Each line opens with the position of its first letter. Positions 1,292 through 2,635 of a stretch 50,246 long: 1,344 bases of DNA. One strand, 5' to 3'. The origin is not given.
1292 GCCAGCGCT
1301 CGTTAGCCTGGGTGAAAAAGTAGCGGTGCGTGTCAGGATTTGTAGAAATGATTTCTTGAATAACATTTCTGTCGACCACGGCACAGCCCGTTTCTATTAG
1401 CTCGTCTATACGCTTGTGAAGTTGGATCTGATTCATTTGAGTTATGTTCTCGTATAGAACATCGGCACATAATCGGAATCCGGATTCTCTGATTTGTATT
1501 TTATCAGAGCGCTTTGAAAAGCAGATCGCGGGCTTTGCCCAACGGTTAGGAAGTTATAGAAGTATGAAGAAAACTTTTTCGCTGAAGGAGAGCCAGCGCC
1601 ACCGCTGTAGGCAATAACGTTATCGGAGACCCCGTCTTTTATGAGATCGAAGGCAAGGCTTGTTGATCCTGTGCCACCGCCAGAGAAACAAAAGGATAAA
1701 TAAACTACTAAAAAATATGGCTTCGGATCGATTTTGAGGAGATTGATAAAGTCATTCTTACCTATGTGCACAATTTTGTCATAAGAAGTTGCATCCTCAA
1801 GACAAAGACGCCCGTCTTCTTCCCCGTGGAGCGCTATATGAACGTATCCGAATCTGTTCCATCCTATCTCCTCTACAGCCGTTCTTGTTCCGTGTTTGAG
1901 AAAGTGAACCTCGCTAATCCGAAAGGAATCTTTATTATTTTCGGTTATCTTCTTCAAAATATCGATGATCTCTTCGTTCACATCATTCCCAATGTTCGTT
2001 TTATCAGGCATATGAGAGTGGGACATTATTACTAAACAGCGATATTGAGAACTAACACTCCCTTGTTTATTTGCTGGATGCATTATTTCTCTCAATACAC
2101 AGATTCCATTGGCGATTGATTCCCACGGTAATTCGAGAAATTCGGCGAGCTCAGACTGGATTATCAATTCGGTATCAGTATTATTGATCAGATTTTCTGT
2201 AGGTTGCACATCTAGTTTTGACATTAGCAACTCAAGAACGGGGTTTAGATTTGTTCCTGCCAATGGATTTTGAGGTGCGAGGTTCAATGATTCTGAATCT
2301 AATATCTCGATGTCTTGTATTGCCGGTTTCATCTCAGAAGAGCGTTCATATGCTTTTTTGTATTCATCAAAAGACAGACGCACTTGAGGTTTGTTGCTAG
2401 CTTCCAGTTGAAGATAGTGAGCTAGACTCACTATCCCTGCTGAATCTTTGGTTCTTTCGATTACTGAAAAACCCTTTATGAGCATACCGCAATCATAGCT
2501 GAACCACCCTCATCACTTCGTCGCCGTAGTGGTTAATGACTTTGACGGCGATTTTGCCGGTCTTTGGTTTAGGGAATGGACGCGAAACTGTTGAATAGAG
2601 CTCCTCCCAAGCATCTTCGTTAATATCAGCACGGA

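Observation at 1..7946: Four-gene operon coupling a type III-like R-M pair to a CHAT protease and a large unknown protein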

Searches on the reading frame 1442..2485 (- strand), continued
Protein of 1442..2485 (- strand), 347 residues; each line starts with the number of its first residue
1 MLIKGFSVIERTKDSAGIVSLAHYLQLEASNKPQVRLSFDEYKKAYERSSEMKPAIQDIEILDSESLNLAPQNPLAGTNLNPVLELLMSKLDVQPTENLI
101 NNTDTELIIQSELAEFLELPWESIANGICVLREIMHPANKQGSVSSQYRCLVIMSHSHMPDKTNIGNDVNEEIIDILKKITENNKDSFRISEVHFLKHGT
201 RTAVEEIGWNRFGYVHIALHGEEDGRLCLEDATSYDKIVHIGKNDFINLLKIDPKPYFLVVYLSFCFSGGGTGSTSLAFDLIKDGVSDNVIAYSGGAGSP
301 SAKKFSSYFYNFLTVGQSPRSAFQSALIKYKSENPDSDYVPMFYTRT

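Call 76: predict_structure(alignment_id=A5)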
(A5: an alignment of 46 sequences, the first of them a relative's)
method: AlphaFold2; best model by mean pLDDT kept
length: 999 residues; sequences in the alignment: 46
mean_pLDDT: 88.8   pTM: 0.63
mean pLDDT of the five models: 88.8, 88.7, 87.0, 86.9, 86.9
residues with pLDDT >= 90: 639; 70-90: 293; 50-70: 57; < 50: 10
segments of 3 or more residues with pLDDT < 50: 189-191, 431-436
pLDDT, mean of each block of 10 residues (from residue 1): 87 90 90 90 93 93 85 86 94 95 91 93 96 93 79 95 96 92 65 74 88 93 95 82 79 79 69 89 94 92 95 91 94 94 84 85 93 92 74 79 90 84 75 51 85 94 92 77 86 92 97 93 97 92 95 96 78 70 95 91 92 97 91 80 72 90 95 94 91 95 94 96 94 92 93 92 94 92 87 96 93 95 94 95 92 93 95 94 92 95 93 87 94 92 69 78 93 93 80 83
secondary structure, 60 per line:
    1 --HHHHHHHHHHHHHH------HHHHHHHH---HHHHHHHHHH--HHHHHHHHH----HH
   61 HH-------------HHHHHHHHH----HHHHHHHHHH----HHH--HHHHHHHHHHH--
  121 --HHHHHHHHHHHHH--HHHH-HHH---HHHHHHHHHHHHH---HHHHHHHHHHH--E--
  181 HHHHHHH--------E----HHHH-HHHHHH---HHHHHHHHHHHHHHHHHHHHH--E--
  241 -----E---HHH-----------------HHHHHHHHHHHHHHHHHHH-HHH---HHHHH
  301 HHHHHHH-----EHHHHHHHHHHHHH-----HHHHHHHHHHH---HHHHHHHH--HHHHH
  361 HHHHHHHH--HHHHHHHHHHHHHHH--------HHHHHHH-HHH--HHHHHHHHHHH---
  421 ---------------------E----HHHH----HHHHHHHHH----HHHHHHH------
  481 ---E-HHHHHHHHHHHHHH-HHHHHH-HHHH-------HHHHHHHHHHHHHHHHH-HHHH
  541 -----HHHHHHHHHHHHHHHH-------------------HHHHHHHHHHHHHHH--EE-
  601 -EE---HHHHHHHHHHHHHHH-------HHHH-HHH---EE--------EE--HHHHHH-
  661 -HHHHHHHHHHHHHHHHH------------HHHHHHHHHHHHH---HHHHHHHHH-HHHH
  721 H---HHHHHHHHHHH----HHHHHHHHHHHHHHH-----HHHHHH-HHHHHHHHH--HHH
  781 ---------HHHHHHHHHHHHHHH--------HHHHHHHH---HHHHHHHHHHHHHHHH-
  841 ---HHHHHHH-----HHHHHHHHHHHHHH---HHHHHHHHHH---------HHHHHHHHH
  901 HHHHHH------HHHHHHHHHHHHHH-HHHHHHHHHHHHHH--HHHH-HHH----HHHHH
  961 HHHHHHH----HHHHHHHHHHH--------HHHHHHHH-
elements in order (helices of 4 or more, strands of 3 or more residues): H3-16 H23-30 H34-43 H46-54 H59-62 H76-84 H89-98 H108-118 H123-135 H138-141 H149-161 H165-175 H181-187 H201-204 H206-211 H215-235 H270-288 H296-307 H314-326 H332-342 H346-353 H356-368 H371-385 H394-400 H407-417 H447-450 H455-463 H468-474 H486-499 H501-506 H508-511 H519-535 H537-540 H546-561 H581-595 H607-621 H629-632 H654-659 H662-678 H691-703 H707-715 H717-721 H725-735 H740-754 H760-765 H767-775 H790-804 H813-820 H824-839 H844-850 H856-869 H873-882 H892-906 H913-926 H928-941 H944-947 H956-967 H972-982 H991-998

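Call 80: fold_search(model_id=the predicted structure, library=pdb)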
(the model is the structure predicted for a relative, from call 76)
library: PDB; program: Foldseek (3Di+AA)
matches with E <= 10: 800; with E <= 0.001: 46
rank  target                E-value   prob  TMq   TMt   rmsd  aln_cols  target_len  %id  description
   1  7z8t_D                2.5e-05  1.00  0.16  0.14  24.6      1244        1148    8  CAND1-SCF-SKP2 CAND1 engaged SCF rocked (released 2023-04-19)
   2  7z8v_D                3.2e-05  1.00  0.17  0.16  21.4      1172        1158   11  CAND1-SCF-SKP2 (SKP1deldel) CAND1 engaged SCF rocked (released 2023-04-19)
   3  6vae_B                3.9e-05  1.00  0.21  0.19  23.0      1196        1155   10  Mono-ubiquitinated Fanconi Anemia ID complex bound to ICL DNA (released 2020-03-18)
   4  7kzq_U                3.9e-05  0.99  0.15  0.13  24.4      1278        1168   11  Structure of the human Fanconi anaemia Core-ID complex (released 2021-03-10)
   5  8cdj_D                4.6e-05  1.00  0.20  0.22  29.1      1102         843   10  CAND1 b-hairpin++-SCF-SKP2 CAND1 rolling SCF engaged (released 2023-04-19)
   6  7zbz_D                4.9e-05  1.00  0.17  0.16  24.0      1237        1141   11  CAND1 delhairpin-SCF-SKP2 CAND1 partly engaged SCF partly rocked (released 2023-04-19)
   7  6vaa_A                4.9e-05  1.00  0.15  0.14  24.2      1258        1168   10  Structure of the Fanconi Anemia ID complex bound to ICL DNA (released 2020-03-18)
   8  7mq8_LM               5.1e-05  1.00  0.16  0.10  51.6      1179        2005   11  Cryo-EM structure of the human SSU processome, state pre-A1 (released 2021-09-22)
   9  3s4w_B                5.3e-05  1.00  0.20  0.18  23.1      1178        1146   10  Structure of the FANCI-FANCD2 complex (released 2011-07-27)
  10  4a0c_A                6.1e-05  1.00  0.18  0.16  24.5      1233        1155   11  Structure of the CAND1-CUL4B-RBX1 complex (released 2011-11-30)
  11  8dgf_A                6.3e-05  1.00  0.32  0.24  18.0      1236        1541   10  Avs4 bound to phage PhiV-1 portal (released 2022-08-03)
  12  4zj7_A                6.5e-05  1.00  0.16  0.16  27.4      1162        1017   11  Crystal structure of the karyopherin Kap121p bound to the extreme C-terminus of the protein phosphatase Cdc14p (released 2015-06-03)
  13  8or0_C                7.0e-05  1.00  0.15  0.14  24.7      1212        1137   12  CAND1-CUL1-RBX1-SKP1-SKP2-CKS1-CDK2 (released 2023-06-28)
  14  8a9j_A                8.8e-05  1.00  0.18  0.18  22.8      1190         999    9  Cryo-EM structure of USP1-UAF1 bound to FANCI and mono-ubiquitinated FANCD2 without ML323 (consensus reconstruction) (released 2022-10-12)
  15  9n73_LM               1.1e-04  1.00  0.15  0.11  52.5      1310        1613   10  SSU processome maturation and disassembly, State G (released 2025-10-29)
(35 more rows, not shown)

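Call 81: find_encoding_contigs(protein=window:1442-2485:-, flank=10000)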
Protein window:1442-2485:- (347 aa): no gene with exactly this product is on record in the collection.

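Call 82: find_encoding_contigs(protein=P0005, flank=5000)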
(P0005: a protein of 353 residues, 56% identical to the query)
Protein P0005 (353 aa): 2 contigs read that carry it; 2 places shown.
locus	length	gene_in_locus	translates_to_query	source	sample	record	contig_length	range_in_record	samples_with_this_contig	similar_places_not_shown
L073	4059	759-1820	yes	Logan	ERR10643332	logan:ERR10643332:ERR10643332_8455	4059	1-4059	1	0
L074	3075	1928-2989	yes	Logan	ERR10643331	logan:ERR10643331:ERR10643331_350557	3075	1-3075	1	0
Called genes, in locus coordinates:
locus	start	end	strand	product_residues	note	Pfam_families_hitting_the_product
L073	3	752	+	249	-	?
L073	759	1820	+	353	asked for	-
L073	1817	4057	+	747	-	?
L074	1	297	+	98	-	?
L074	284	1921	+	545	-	PF01420:Methylase_S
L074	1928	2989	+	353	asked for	-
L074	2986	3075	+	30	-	?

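Call 83: find_encoding_contigs(protein=P0009, flank=5000)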
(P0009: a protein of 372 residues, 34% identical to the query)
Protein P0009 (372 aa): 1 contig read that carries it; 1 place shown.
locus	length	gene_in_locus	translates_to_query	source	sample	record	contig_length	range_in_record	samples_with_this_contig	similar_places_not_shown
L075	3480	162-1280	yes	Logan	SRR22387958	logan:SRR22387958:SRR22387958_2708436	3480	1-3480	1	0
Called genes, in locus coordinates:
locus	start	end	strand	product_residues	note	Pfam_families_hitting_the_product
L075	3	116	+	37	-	?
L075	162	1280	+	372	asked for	PF12770:CHAT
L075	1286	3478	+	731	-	?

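Call 84: find_encoding_contigs(protein=P0008, flank=5000)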
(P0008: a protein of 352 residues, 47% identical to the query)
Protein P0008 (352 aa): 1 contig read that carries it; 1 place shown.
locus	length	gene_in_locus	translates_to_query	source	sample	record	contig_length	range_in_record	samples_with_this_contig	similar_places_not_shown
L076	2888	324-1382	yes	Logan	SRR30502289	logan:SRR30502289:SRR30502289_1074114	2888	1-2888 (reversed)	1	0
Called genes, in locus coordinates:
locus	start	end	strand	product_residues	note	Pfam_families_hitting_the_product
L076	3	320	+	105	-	?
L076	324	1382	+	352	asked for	-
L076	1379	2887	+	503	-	?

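Call 85: find_encoding_contigs(protein=P0010, flank=5000)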
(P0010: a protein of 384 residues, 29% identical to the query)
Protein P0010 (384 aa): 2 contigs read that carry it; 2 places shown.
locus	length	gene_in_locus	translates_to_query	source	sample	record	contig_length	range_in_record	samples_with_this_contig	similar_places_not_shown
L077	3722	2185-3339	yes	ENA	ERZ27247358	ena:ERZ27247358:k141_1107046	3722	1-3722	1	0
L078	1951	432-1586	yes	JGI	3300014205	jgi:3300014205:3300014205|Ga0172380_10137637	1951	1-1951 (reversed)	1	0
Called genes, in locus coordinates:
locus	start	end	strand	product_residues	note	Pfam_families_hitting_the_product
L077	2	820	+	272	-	?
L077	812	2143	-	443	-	PF00239:Resolvase, PF07508:Recombinase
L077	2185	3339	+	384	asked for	PF12770:CHAT (weak)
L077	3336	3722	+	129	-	?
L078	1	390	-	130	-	?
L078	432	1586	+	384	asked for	PF12770:CHAT (weak)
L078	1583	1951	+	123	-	?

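Call 86: search_protein_families(library=pfam, proteins=[L073:3-752:+, L076:3-320:+, L007:40-429:+, L072:5829-7730:+, L067:7365-7889:+, L068:4386-5195:+, L066:4281-4829:+, L067:11898-12443:+, L070:6572-7201:+, L020:13056-13712:+], max_evalue=0.01)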
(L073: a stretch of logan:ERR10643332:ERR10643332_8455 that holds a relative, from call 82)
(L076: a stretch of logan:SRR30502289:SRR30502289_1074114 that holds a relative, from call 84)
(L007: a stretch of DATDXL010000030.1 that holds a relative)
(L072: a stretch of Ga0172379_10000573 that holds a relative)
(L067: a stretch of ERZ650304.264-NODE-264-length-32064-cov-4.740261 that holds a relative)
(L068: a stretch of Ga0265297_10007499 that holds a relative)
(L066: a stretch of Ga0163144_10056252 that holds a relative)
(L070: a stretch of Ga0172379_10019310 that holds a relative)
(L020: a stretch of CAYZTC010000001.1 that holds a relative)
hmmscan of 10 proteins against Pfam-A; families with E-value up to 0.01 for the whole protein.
L073:3-752:+ (249 aa): 1 family
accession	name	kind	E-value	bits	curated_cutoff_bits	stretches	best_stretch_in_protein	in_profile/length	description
PF01420.25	Methylase_S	-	7.8e-11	42.9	22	1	66-242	1-160/168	Type I restriction modification DNA specificity domain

L076:3-320:+ (105 aa): 1 family
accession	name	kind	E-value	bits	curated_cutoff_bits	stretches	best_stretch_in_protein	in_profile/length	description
PF01420.25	Methylase_S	-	9.7e-09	36.1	22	1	36-92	95-151/168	Type I restriction modification DNA specificity domain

L007:40-429:+ (129 aa): 1 family
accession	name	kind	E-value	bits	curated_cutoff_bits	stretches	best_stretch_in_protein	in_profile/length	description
PF08843.17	AbiEii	-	0.00031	21.2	22.5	1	16-62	129-177/238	Nucleotidyl transferase AbiEii toxin, Type IV TA system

L072:5829-7730:+ (633 aa): 9 families
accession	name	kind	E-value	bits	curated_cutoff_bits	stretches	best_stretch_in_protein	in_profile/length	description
PF09848.15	SLFN-g3_helicase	-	2.3e-91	307.1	24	1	266-609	1-352/354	Schlafen group 3, DNA/RNA helicase domain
PF13401.12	AAA_22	-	3.1e-05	24.7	27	1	265-353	4-102/130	AAA domain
PF20720.3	nSTAND3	-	3.2e-05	24.1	27.2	1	260-307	11-58/155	Novel STAND NTPase 3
PF04851.21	ResIII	-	3.5e-05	24.2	22.5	0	323-353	113-144/164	Type III restriction enzyme, res subunit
PF13604.12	AAA_30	-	0.00044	20.5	27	1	263-357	15-110/191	AAA domain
PF24883.2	NPHP3_N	-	0.0007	20.3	24.8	1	261-300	17-56/164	Nephrocystin 3, N-terminal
PF13191.12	AAA_16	-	0.002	19.1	32.6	1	262-385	19-142/167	AAA ATPase domain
PF25199.1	nSTAND_NTPase5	-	0.004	17.4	34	0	248-307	24-83/145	Novel STAND NTPase 5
PF00004.35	AAA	-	0.0058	17.5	21.2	0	270-364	2-87/131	ATPase family associated with various cellular activities (AAA)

L067:7365-7889:+ (174 aa): 1 family
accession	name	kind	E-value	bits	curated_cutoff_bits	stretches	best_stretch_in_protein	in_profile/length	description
PF20472.4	PDDEXK_11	-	0.00068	19.8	23.7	1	81-108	54-81/145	PD-(D/E)XK nuclease superfamily domain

L068:4386-5195:+ (269 aa): 0 families

L066:4281-4829:+ (182 aa): 0 families

L067:11898-12443:+ (181 aa): 0 families

L070:6572-7201:+ (209 aa): 1 family
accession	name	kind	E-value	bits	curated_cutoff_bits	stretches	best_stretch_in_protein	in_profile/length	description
PF13027.11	DUF3888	-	0.0078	17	22.2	0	11-45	5-34/87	Protein of unknown function (DUF3888)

L020:13056-13712:+ (218 aa): 1 family
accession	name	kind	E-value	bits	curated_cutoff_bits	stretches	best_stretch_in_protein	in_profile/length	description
PF12705.13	PDDEXK_1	-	2.2e-09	38.1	22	1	80-212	120-245/247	PD-(D/E)XK nuclease superfamily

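Call 89: search_dna_similar(query=P0011, collection=plasmids, mode=protein, max_evalue=0.001, max_rows=20)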
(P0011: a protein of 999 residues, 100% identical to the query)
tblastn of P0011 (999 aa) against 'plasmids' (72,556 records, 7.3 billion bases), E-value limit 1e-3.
No match.

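Call 90: find_related_loci(query=A2, collection=viral_contigs, flank=8000)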
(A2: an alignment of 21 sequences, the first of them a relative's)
Query A2 (999 aa) in viral_contigs; peptide patterns used: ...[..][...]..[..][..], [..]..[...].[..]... (x = any residue, [..] = any of these).
74 stretches matched a pattern; 4 encode a relative of the query (tblastn E <= 1e-3); 4 distinct loci.
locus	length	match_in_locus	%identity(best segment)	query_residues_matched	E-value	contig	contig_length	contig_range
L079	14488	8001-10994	65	1-998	0e+0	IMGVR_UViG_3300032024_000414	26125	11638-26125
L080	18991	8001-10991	64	3-998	0e+0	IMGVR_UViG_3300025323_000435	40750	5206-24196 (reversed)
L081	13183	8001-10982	42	3-999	0e+0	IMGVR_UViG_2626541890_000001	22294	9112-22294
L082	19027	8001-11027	41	1-997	0e+0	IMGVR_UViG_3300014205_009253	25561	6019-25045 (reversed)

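Call 98: search_protein_families(library=padloc, proteins=[P0021, P0056, P0063, L044:9435-9956:+, L009:9390-10004:+, L035:1472-2194:+, L065:5334-8942:+, L063:9950-13153:+, L024:9285-10004:+, L020:8873-9997:+], max_evalue=0.01)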
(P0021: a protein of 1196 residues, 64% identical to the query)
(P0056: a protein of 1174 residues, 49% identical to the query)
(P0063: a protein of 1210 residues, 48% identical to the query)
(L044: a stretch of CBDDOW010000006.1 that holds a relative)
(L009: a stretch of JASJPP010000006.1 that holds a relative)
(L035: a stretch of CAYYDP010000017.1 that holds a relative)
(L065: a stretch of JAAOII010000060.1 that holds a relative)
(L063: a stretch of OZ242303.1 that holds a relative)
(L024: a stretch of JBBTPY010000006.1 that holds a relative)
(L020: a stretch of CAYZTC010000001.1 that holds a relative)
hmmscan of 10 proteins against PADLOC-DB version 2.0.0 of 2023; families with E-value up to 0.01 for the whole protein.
P0021 (1196 aa): 1 family
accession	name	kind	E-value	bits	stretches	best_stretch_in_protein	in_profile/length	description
PDLC04166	Dsr1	-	3.3e-14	49.6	1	671-1035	754-1076/1227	-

P0056 (1174 aa): 1 family
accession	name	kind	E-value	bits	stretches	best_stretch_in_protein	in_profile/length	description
PDLC04166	Dsr1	-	1.7e-18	63.8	1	650-1143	757-1197/1227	-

P0063 (1210 aa): 1 family
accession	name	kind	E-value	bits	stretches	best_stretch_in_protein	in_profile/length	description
PDLC04166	Dsr1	-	1e-19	67.9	1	644-1041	734-1077/1227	-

L044:9435-9956:+ (174 aa): 0 families

L009:9390-10004:+ (204 aa): 0 families

L035:1472-2194:+ (240 aa): 0 families

L065:5334-8942:+ (1202 aa): 0 families

L063:9950-13153:+ (1067 aa): 0 families

L024:9285-10004:+ (239 aa): 0 families

L020:8873-9997:+ (374 aa): 0 families

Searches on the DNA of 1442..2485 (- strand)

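Call 109: search_rna_families(sources=[L001, L002, L003, L007, L020, L066, L067, L068, L070, L072, L077], threshold=gathering)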
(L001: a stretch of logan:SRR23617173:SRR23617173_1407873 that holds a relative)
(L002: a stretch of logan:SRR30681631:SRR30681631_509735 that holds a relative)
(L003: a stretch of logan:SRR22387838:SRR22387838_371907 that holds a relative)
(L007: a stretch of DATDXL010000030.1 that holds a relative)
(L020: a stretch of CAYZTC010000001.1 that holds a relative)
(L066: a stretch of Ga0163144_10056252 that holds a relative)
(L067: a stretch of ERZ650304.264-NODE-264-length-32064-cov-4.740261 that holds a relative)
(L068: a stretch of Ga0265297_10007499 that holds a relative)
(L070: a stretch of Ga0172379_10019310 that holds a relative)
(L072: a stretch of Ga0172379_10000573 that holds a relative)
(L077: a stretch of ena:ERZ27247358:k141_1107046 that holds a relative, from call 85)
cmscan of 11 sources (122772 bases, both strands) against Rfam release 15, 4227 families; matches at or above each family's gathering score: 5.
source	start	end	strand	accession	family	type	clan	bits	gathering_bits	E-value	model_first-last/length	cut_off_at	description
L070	1658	1779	-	RF03000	LOOT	Gene; sRNA;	-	79.4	46.4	5e-13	1-121/121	no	LOOT RNA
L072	849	922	-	RF00005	tRNA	Gene; tRNA;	CL00001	66.8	29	4.5e-12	1-71/71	no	tRNA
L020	4880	4968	+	RF00005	tRNA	Gene; tRNA;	CL00001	56.8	29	2.6e-09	1-71/71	no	tRNA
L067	3940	4010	+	RF00005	tRNA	Gene; tRNA;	CL00001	55.9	29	4.5e-09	1-71/71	no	tRNA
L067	12537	12678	+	RF03000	LOOT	Gene; sRNA;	-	47.4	46.4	1.5e-05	1-121/121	no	LOOT RNA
